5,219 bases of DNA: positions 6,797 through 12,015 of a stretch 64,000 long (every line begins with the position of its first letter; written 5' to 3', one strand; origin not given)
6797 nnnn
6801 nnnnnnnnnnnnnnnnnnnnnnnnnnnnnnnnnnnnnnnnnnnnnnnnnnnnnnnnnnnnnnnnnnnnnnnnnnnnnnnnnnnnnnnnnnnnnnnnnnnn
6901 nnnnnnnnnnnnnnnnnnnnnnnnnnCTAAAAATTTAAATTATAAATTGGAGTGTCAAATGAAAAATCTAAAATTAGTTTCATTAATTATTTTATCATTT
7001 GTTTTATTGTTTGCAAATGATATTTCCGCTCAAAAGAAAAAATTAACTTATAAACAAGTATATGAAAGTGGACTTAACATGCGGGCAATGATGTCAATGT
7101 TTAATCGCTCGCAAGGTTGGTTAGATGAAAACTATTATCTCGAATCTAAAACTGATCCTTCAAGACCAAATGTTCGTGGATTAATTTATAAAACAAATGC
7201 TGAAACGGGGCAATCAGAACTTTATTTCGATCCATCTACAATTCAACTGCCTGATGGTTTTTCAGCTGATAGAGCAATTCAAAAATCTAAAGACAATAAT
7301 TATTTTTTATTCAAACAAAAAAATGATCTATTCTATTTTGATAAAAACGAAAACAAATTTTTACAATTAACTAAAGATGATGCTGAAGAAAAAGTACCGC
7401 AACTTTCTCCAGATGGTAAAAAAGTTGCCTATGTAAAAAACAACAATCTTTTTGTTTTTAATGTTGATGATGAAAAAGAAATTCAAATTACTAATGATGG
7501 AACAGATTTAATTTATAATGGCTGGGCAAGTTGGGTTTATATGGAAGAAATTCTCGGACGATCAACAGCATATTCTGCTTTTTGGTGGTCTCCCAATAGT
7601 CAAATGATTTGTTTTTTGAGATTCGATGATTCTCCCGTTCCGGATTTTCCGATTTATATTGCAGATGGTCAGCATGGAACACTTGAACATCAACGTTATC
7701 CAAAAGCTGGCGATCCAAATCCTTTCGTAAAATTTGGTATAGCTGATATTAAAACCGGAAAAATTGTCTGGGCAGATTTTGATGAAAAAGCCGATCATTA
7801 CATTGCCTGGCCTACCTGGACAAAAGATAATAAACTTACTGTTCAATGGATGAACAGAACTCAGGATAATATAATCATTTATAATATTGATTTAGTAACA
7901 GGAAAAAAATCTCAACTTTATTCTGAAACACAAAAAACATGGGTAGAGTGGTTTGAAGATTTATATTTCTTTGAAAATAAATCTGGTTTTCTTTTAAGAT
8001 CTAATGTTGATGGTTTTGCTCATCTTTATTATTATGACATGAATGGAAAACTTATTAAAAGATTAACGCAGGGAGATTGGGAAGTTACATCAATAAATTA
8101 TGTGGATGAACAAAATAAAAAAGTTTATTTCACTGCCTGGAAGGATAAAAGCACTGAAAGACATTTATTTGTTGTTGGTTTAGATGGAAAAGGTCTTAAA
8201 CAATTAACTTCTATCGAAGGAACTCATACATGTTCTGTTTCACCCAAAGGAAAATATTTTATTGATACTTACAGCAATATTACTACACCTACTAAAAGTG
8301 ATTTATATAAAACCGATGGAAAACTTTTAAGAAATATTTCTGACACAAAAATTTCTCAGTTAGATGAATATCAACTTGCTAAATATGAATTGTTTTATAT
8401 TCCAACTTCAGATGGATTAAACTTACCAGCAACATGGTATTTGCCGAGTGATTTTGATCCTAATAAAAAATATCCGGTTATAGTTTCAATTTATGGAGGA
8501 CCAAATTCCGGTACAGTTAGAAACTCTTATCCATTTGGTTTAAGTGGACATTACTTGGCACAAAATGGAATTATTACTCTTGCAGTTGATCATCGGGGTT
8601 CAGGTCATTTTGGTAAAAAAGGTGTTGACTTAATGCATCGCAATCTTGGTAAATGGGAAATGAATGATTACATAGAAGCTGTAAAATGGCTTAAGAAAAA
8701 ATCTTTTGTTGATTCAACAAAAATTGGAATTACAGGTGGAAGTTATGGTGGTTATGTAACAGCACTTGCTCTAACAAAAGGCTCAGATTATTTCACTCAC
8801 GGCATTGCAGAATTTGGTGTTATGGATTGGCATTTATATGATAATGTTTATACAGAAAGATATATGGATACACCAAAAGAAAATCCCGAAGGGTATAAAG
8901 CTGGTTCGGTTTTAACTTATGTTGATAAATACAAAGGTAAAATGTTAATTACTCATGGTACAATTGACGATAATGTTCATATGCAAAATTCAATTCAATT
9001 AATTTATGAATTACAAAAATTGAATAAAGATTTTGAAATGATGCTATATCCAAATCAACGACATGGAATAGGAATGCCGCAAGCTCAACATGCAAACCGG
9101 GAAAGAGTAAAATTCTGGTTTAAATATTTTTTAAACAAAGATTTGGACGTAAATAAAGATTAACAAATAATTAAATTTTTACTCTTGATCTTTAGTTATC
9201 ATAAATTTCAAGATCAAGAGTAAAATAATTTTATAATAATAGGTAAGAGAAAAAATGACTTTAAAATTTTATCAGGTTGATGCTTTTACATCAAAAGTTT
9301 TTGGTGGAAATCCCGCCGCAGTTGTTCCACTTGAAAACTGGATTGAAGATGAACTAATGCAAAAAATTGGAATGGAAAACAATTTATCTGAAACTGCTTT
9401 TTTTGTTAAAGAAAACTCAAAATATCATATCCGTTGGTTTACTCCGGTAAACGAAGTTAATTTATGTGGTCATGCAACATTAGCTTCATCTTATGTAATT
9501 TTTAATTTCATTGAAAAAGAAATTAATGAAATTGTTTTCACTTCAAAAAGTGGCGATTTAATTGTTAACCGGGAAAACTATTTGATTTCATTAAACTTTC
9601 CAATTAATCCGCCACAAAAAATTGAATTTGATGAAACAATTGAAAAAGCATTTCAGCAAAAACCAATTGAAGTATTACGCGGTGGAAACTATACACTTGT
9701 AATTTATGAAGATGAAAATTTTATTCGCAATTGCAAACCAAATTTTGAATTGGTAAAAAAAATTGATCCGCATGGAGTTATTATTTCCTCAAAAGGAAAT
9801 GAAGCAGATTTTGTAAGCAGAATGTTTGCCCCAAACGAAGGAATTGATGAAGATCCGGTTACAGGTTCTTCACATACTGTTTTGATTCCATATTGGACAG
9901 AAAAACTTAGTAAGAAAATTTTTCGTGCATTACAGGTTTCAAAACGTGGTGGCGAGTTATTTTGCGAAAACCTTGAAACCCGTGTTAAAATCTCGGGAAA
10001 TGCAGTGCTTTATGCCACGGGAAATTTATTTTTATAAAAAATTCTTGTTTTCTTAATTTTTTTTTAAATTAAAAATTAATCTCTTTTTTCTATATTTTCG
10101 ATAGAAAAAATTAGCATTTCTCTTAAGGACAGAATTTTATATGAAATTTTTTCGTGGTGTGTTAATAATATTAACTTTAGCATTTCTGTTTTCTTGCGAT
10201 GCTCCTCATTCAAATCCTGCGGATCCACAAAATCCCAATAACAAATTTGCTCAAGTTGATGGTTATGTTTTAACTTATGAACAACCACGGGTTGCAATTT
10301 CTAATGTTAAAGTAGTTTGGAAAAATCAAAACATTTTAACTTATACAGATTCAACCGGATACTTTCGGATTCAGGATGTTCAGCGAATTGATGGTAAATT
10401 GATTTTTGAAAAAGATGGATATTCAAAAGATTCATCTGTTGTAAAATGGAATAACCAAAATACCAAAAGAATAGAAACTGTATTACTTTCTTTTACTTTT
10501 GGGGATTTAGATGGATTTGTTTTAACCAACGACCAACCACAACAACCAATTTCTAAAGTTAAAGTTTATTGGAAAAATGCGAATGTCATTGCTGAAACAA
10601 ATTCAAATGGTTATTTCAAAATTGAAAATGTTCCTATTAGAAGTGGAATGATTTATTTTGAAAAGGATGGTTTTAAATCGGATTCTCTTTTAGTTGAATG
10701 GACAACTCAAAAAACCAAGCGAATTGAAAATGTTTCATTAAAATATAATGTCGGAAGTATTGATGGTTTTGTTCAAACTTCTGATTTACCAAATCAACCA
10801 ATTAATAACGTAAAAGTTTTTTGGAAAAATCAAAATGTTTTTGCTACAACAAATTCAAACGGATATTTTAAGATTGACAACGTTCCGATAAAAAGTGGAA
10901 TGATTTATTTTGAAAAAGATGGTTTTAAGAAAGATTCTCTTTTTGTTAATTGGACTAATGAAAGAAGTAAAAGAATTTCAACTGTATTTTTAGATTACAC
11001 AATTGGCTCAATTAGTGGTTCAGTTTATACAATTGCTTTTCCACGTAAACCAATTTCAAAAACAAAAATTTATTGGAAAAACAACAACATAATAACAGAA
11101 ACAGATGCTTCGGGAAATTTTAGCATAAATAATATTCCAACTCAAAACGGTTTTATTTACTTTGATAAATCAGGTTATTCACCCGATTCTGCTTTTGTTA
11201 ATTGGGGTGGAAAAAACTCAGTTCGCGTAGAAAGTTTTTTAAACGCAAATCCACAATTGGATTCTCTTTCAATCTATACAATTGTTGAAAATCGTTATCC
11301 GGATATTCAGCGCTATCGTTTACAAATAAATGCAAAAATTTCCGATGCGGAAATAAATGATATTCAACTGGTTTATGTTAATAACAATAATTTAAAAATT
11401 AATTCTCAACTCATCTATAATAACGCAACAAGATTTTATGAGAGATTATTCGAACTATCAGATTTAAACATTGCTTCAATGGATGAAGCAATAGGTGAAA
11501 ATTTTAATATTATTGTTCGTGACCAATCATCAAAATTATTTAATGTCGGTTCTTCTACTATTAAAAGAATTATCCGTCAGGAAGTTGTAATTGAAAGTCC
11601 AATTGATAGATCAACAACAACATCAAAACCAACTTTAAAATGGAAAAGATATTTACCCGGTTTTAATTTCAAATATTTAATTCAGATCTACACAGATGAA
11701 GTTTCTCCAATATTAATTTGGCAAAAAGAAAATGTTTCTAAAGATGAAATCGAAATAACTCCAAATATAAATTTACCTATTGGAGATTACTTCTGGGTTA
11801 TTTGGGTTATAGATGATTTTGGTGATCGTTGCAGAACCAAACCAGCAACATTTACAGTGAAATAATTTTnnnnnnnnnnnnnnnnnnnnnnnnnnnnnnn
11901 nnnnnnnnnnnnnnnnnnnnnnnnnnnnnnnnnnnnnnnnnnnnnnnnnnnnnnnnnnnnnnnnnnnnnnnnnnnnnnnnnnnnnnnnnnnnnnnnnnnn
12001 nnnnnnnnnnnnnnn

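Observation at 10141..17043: Five-gene envelope signalling operon pairing a GAF sigma-54 activator with a membrane Ser/Thr kinase and a T9SS Kelch protein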

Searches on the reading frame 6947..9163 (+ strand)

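Call 3: search_protein_families(library=pfam, proteins=[window:6947-9163:+], max_evalue=0.01)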
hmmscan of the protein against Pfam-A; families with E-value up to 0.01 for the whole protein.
window:6947-9163:+ (738 aa): 10 families
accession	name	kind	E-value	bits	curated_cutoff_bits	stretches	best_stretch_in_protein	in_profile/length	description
PF00930.27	DPPIV_N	-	3.1e-96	322.6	22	1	112-448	9-353/354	Dipeptidyl peptidase IV (DPP IV) N-terminal region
PF00326.27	Peptidase_S9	-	8e-53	179.5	22.6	1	535-731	8-212/213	Prolyl oligopeptidase family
PF02129.25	Peptidase_S15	-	3.4e-13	50.3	23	1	489-629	1-133/262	X-Pro dipeptidyl-peptidase (S15 family)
PF20434.5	BD-FAE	-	4.1e-12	46.5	26.8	1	505-686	9-212/215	BD-FAE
PF01738.24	DLH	-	3.9e-07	30.3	21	1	573-720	78-201/217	Dienelactone hydrolase family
PF12146.15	Hydrolase_4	-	9.4e-07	28.8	27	1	534-617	24-102/239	Serine aminopeptidase, S33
PF07676.18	PD40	-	2.9e-05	24.3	20.9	0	214-238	16-38/38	WD40-like Beta Propeller Repeat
PF08840.17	BAAT_C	-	0.00021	21.8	20.9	0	576-606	7-37/210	BAAT / Acyl-CoA thioester hydrolase C terminal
PF00135.34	COesterase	-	0.00031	20.3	27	1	498-623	91-217/515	Carboxylesterase family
PF03403.19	PAF-AH_p_II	-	0.0013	17.8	20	0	492-551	85-137/372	Platelet-activating factor acetylhydrolase, isoform II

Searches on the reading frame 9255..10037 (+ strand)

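Call 3: search_protein_families(library=pfam, proteins=[window:9255-10037:+], max_evalue=0.01)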
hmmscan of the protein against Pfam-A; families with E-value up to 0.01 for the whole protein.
window:9255-10037:+ (260 aa): 1 family
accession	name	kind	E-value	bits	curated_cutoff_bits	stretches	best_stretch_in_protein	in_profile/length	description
PF02567.21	PhzC-PhzF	-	1.1e-58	199.4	27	1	8-256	1-281/281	Phenazine biosynthesis-like protein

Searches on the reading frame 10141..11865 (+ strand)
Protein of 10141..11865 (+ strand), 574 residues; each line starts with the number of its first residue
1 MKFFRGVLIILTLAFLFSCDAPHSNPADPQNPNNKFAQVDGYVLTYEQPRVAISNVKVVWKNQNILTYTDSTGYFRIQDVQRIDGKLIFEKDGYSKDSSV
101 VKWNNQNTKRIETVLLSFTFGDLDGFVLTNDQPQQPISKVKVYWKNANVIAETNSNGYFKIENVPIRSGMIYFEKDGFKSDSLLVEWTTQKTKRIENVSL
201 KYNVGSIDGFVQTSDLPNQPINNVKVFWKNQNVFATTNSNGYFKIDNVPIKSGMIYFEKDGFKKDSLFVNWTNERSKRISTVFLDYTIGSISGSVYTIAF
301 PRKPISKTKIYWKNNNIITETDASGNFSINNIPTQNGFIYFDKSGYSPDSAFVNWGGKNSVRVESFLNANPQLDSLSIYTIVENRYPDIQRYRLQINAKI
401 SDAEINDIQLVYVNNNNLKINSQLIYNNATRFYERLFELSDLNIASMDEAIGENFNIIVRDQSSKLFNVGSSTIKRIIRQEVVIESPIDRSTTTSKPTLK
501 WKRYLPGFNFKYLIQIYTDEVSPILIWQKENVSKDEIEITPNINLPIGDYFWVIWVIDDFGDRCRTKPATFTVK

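Call 3: search_protein_families(library=pfam, proteins=[window:10141-11865:+], max_evalue=0.01)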
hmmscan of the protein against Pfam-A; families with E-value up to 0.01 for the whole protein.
window:10141-11865:+ (574 aa): 6 families
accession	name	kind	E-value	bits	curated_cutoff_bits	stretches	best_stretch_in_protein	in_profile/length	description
PF13715.12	CarbopepD_reg_2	-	2.3e-34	117.7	32.2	4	41-115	3-76/88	CarboxypepD_reg-like domain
PF13620.12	CarboxypepD_reg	-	2.2e-24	86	32.3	3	207-266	2-63/82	Carboxypeptidase regulatory-like domain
PF14686.12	fn3_3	-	0.00011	22.3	24.4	0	309-332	15-42/75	Polysaccharide lyase family 4, domain II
PF23862.1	CdsD_C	-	0.00099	19.5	27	0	250-263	39-52/56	CdsD C-terminal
PF25020.1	TTR_TEN1-4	-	0.0042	17.4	27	0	208-271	10-75/86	Teneurin TTR-like domain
PF15976.11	CooC_C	-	0.0072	16.8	29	0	214-246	24-54/93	CS1-pili formation C-terminal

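Call 57: search_protein_families(library=ncbifam, proteins=[window:10141-11865:+], max_evalue=0.01)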
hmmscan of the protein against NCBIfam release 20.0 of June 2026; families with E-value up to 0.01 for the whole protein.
window:10141-11865:+ (574 aa): 1 family
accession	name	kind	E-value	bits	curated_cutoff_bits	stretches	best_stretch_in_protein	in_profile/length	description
NF052345.1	S_layer_anammox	exception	4.6e-07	27.6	1400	0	197-257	1305-1365/1596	Kustd1514 family S-layer glycoprotein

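Call 92: predict_structure(alignment_id=A5)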
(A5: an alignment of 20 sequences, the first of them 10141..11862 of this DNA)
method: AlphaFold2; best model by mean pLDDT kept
length: 574 residues; sequences in the alignment: 20
mean_pLDDT: 88.4   pTM: 0.50
mean pLDDT of the five models: 88.4, 86.7, 85.8, 85.2, 82.9
residues with pLDDT >= 90: 361; 70-90: 171; 50-70: 29; < 50: 13
segments of 3 or more residues with pLDDT < 50: 16-27
pLDDT, mean of each block of 10 residues (from residue 1): 57 50 46 76 89 94 91 92 90 91 86 90 93 90 85 95 90 92 89 91 93 89 93 92 93 93 92 88 92 92 93 91 96 93 92 90 92 92 76 93 81 92 93 93 88 93 88 86 90 95 80 94 93 91 95 91 91 95
secondary structure, 60 per line:
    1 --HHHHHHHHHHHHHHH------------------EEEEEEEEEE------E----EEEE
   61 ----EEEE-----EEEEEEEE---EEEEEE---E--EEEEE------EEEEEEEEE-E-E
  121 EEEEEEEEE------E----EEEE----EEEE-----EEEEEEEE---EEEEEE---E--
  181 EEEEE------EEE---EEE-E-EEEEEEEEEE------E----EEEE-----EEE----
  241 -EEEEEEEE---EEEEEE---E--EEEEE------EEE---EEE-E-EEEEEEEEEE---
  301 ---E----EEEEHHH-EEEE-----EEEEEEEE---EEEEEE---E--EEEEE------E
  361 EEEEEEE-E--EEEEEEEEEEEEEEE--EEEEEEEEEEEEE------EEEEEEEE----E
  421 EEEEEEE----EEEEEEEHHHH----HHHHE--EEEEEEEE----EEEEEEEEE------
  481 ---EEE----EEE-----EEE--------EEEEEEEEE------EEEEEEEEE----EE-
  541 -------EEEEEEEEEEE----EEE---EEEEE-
elements in order: H3-17 E36-45 E57-60 E65-68 E74-81 E85-90 E97-101 E108-116 E120-129 E141-144 E149-152 E158-165 E169-174 E181-185 E192-194 E198-200 E204-213 E225-228 E234-236 E242-249 E253-258 E265-269 E276-278 E282-284 E288-297 E309-312 E317-320 E326-333 E337-342 E349-353 E360-367 E372-386 E389-401 E408-415 E420-427 E432-438 H439-442 H447-450 E454-461 E466-474 E484-486 E491-493 E499-501 E510-518 E525-533 E548-558 E563-565 E569-573

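Call 95: fold_search(model_id=the predicted structure, library=pdb)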
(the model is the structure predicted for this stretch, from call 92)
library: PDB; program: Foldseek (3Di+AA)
matches with E <= 10: 1819; with E <= 0.001: 325
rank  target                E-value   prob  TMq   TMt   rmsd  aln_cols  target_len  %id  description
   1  8k53_A                7.2e-13  1.00  0.14  0.11  34.2       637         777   10  Structure of the Dimeric Human CNTN2 Ig 1-6-FNIII 1-2 Domain in an Asymmetric State (released 2023-12-06)
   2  6fwv_B                1.8e-12  1.00  0.24  0.26  17.2       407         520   13  The Bacillus anthracis TIE protein (released 2018-08-08)
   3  9ba4_A                3.0e-12  1.00  0.15  0.10  35.7       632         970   11  Full-length cross-linked Contactin 2 (CNTN2) (released 2024-07-17)
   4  6iaa_A                6.3e-12  1.00  0.13  0.09  51.2       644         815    9  hRobo2 ectodomain (released 2019-03-13)
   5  6fwv_A                7.0e-12  1.00  0.23  0.25  15.8       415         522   12  The Bacillus anthracis TIE protein (released 2018-08-08)
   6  4pbx                  2.9e-11  1.00  0.14  0.14  22.2       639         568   10  Crystal structure of the six N-terminal domains of human receptor protein tyrosine phosphatase sigma (released 2014-11-12)
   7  4yh7_A                1.7e-10  1.00  0.14  0.14  20.3       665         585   10  Crystal structure of PTPdelta ectodomain in complex with IL1RAPL1 (released 2015-05-06)
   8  5i99                  2.0e-10  1.00  0.14  0.20  19.6       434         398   12  Crystal structure of mouse CNTN3 Ig5-Fn2 domains (released 2016-08-31)
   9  8q6t_I                1.3e-09  1.00  0.21  0.14  18.5       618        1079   10  Helical reconstruction of the relaxed thick filament from FIB milled left ventricular mouse myofibrils (released 2023-11-01)
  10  7ol2_A                1.7e-09  1.00  0.18  0.18  40.3       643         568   11  Crystal structure of mouse contactin 1 immunoglobulin domains (released 2022-12-14)
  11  7ol4_A                2.5e-09  1.00  0.20  0.20  40.9       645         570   10  Mouse contactin-1 neurofascin-155 immunoglobulin domains adhesion complex (released 2022-12-14)
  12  8ave_B                3.8e-09  1.00  0.18  0.17  26.6       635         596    9  Human leptin in complex with the human LEP-R ectodomain fused to a C-terminal trimeric isoleucine GCN4 zipper (2:2 mod (released 2023-04-05)
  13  8a0y_A                4.0e-09  1.00  0.17  0.17  36.2       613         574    9  Crystal structure of mouse contactin 2 immunoglobulin domains (released 2023-11-01)
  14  7ol4_C                4.4e-09  1.00  0.17  0.17  49.1       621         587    8  Mouse contactin-1 neurofascin-155 immunoglobulin domains adhesion complex (released 2022-12-14)
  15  4yfg_A                4.6e-09  1.00  0.14  0.17  26.0       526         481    9  Crystal structure of PTP delta meA3/meB minus variant Ig1-Fn1 (released 2015-05-06)
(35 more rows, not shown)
